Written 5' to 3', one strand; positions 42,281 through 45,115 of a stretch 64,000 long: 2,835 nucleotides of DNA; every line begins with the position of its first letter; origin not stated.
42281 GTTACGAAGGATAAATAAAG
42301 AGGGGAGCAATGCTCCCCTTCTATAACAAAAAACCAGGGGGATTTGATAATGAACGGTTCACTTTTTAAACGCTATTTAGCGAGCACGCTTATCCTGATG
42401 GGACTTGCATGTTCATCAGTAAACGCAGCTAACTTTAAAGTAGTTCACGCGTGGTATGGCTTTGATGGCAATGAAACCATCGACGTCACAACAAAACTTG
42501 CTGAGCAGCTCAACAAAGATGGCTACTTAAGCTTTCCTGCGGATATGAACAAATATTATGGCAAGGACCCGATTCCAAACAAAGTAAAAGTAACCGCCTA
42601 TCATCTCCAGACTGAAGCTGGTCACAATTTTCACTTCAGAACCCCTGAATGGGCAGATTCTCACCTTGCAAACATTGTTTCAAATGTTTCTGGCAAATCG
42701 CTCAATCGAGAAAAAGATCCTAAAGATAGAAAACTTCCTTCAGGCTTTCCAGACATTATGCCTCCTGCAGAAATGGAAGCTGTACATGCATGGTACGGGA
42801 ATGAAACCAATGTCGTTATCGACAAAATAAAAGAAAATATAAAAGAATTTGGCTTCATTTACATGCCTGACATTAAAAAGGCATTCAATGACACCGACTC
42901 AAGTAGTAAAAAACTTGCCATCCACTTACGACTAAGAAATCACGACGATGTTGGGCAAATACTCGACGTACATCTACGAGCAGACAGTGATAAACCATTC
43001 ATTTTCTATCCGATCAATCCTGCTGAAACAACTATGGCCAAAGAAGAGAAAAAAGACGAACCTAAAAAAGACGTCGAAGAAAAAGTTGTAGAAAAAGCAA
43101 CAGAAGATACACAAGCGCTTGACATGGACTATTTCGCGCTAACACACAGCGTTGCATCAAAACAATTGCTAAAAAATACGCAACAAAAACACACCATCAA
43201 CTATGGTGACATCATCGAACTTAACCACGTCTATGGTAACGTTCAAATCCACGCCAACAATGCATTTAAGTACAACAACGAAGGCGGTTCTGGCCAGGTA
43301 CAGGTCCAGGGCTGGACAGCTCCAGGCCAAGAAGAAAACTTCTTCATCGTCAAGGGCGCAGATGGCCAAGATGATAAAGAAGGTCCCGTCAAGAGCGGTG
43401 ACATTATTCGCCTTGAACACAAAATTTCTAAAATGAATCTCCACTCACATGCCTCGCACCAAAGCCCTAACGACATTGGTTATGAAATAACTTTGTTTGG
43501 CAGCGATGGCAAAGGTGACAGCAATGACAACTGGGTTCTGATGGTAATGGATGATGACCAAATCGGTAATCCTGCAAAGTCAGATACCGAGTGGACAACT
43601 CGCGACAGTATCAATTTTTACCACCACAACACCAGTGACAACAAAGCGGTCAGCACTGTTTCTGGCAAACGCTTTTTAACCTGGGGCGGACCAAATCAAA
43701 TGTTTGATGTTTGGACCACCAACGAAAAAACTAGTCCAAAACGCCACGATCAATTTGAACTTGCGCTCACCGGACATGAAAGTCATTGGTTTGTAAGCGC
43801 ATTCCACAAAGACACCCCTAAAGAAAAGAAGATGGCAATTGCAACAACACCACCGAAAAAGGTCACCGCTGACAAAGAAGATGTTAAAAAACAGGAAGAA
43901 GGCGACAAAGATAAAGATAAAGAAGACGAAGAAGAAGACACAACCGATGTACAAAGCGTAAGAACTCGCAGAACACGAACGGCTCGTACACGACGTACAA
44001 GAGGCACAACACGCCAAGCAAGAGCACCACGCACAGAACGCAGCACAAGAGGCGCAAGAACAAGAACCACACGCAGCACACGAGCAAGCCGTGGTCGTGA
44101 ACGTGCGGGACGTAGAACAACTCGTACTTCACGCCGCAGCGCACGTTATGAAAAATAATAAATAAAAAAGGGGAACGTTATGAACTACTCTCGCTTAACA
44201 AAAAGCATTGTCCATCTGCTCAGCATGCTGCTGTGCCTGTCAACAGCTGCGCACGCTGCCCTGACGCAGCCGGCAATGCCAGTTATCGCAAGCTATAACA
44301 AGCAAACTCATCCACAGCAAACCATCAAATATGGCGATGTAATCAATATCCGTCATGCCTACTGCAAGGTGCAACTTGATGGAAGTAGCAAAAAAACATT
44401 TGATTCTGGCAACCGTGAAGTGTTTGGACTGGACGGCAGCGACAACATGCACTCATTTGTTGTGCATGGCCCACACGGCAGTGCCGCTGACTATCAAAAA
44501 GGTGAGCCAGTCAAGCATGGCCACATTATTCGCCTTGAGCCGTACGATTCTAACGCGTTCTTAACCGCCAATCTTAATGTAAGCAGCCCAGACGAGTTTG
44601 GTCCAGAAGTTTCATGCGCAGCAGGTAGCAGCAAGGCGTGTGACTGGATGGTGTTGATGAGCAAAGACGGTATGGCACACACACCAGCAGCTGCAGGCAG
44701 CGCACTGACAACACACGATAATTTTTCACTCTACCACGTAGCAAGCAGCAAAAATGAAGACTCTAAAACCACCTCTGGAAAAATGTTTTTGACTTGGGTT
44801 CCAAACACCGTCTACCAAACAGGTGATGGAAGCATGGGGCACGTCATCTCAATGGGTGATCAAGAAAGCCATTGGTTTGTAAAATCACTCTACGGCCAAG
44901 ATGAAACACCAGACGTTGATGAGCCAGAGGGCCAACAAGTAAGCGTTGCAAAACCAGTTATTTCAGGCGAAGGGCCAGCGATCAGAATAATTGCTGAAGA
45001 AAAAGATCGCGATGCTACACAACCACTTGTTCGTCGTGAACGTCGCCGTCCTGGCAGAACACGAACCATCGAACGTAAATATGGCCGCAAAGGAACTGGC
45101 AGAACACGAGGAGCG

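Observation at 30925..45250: Six consecutive paralogs sharing a C-terminal SDF2-like MIR module plus basic tail, with shuffled N-terminal modules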

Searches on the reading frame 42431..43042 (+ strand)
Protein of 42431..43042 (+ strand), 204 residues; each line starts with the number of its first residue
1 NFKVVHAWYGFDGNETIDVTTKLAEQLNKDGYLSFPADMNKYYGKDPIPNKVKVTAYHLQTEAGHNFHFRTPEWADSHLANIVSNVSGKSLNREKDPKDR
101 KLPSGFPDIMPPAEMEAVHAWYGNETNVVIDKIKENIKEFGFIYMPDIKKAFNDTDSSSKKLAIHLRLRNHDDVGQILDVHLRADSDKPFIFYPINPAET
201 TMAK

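Call 62: predict_structure(alignment_id=A4)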
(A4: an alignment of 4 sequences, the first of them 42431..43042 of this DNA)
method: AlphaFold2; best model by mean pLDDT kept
length: 204 residues; sequences in the alignment: 4
mean_pLDDT: 66.4   pTM: 0.62
mean pLDDT of the five models: 66.4, 64.7, 63.3, 57.4, 49.6
residues with pLDDT >= 90: 5; 70-90: 86; 50-70: 81; < 50: 32
segments of 3 or more residues with pLDDT < 50: 82-93, 97-101, 173-177, 195-204
pLDDT, mean of each block of 10 residues (from residue 1): 84 81 87 75 76 82 74 64 43 48 56 71 72 74 65 61 71 51 56 50 35
secondary structure, 60 per line:
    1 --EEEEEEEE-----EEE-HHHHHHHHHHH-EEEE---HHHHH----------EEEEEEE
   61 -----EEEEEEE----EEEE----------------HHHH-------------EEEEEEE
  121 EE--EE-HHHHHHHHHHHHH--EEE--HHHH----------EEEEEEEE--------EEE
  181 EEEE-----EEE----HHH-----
elements in order: E3-10 E16-18 H20-30 E32-35 H39-43 E54-60 E66-72 E77-80 H97-100 E114-122 H128-140 E143-145 H148-151 E162-169 E178-184 E190-192

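Call 66: fold_search(model_id=the predicted structure, library=pdb)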
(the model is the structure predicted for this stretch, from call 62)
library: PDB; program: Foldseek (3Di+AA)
matches with E <= 10: 379; with E <= 0.001: 0
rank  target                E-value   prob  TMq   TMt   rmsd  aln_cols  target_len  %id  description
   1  2nwi_B                1.3e-01  0.44  0.26  0.33  12.8       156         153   10  Crystal structure of protein AF1396 from Archaeoglobus fulgidus, Pfam DUF98 (released 2006-11-21)
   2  2nwi_A                1.3e-01  0.44  0.30  0.37  13.5       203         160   11  Crystal structure of protein AF1396 from Archaeoglobus fulgidus, Pfam DUF98 (released 2006-11-21)
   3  3cnv_C                1.5e-01  0.51  0.29  0.36  11.1       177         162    8  Crystal structure of the ligand-binding domain of a putative GntR-family transcriptional regulator from Bordetella bro (released 2008-04-29)
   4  3f8l_A                1.7e-01  0.33  0.26  0.31  12.4       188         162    8  Crystal Structure of the Effector Domain of PhnF from Mycobacterium smegmatis (released 2009-11-17)
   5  3f8m_B                1.8e-01  0.23  0.26  0.24  13.0       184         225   11  Crystal Structure of PhnF from Mycobacterium smegmatis (released 2009-11-17)
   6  3f8m_A                1.9e-01  0.20  0.21  0.19  13.3       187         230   10  Crystal Structure of PhnF from Mycobacterium smegmatis (released 2009-11-17)
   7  2nwi_F                2.2e-01  0.28  0.26  0.33  15.6       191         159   10  Crystal structure of protein AF1396 from Archaeoglobus fulgidus, Pfam DUF98 (released 2006-11-21)
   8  4pux                  2.2e-01  0.06  0.10  0.13  16.4       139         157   14  Crystal structure of a beta-barrel like protein (ABAYE2633) from Acinetobacter baumannii AYE at 1.43 A resolution (released 2014-06-18)
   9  3cnv_D                2.4e-01  0.41  0.34  0.42  12.8       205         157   10  Crystal structure of the ligand-binding domain of a putative GntR-family transcriptional regulator from Bordetella bro (released 2008-04-29)
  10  9hly_AaA              2.8e-01  0.03  0.14  0.12  17.5       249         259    9  Crystal structure of Arabidopsis thaliana Acyl-ACP Thioesterase (At-FatA) complexed with N-(3-chlorophenyl)-2-[4-(2- (released 2025-05-14)
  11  3l5z_A                3.1e-01  0.21  0.26  0.35  13.0       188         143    9  Crystal structure of transcriptional regulator, GntR family from Bacillus cereus (released 2010-01-05)
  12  4zs8_B                3.1e-01  0.16  0.23  0.21  11.2       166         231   12  Crystal structure of ligand-free, full length DasR (released 2016-06-08)
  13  7hu3_B                3.1e-01  0.03  0.14  0.12  16.1       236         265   12  PanDDA analysis group deposition -- Crystal Structure of FatA in complex with Z751811134 (released 2025-08-13)
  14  6dtm                  3.3e-01  0.04  0.14  0.13  18.4       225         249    9  Crystal Structure of Helicobacter pylori TlpA Chemoreceptor Ligand Binding Domain (released 2018-09-12)
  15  9grr                  3.3e-01  0.02  0.11  0.10  17.7       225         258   11  Crystal structure of Arabidopsis thaliana Acyl-ACP Thioesterase (At-FatA) complexed with Cinmethylin (released 2025-05-14)
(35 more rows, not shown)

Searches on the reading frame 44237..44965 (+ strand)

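Call 36: search_protein_families(library=pfam, proteins=[window:44237-44965:+], max_evalue=10)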
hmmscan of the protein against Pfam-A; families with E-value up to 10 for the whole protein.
window:44237-44965:+ (243 aa): 1 family
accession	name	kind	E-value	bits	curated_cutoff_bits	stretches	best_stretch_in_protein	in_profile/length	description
PF08709.17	Ins145_P3_rec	-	0.0032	17.1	23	1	82-139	88-147/213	Inositol 1,4,5-trisphosphate/ryanodine receptor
